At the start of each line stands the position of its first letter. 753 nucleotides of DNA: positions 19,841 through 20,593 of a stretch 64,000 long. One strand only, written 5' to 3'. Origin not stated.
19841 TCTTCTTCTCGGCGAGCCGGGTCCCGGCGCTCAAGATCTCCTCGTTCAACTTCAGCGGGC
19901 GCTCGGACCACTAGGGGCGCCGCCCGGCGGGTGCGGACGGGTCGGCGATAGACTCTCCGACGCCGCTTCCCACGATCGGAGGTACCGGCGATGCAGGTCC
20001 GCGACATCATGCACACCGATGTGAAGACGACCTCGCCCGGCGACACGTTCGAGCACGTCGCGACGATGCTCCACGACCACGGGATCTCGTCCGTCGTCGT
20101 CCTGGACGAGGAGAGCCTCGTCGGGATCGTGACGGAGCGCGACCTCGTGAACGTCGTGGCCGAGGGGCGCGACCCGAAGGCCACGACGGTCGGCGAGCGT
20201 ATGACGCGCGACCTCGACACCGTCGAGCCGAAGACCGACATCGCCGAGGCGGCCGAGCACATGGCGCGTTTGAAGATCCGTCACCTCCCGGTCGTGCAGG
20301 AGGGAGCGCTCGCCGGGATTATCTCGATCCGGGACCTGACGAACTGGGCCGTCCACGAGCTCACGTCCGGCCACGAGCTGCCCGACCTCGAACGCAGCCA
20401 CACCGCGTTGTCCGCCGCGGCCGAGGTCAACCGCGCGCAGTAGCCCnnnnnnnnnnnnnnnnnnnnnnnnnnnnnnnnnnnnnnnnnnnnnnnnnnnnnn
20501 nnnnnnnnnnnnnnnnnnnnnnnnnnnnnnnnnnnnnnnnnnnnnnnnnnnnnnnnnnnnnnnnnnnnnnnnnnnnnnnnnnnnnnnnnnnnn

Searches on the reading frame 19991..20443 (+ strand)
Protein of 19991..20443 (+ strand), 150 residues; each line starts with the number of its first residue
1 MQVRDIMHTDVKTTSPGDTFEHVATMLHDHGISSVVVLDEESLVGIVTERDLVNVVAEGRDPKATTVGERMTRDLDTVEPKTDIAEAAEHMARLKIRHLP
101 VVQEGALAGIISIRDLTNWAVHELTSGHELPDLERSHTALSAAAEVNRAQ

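Call 51: search_protein_families(library=pfam, proteins=[window:19991-20443:+], max_evalue=0.00001)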
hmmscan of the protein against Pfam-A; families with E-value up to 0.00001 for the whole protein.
window:19991-20443:+ (150 aa): 1 family
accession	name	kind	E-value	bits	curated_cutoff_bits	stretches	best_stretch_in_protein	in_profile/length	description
PF00571.33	CBS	-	3.2e-28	98.3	24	2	3-57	1-56/57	CBS domain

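Call 66: find_encoding_contigs(protein=window:19991-20443:+, flank=2000, max_places=3)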
Protein window:19991-20443:+ (150 aa): no gene with exactly this product is on record in the collection.
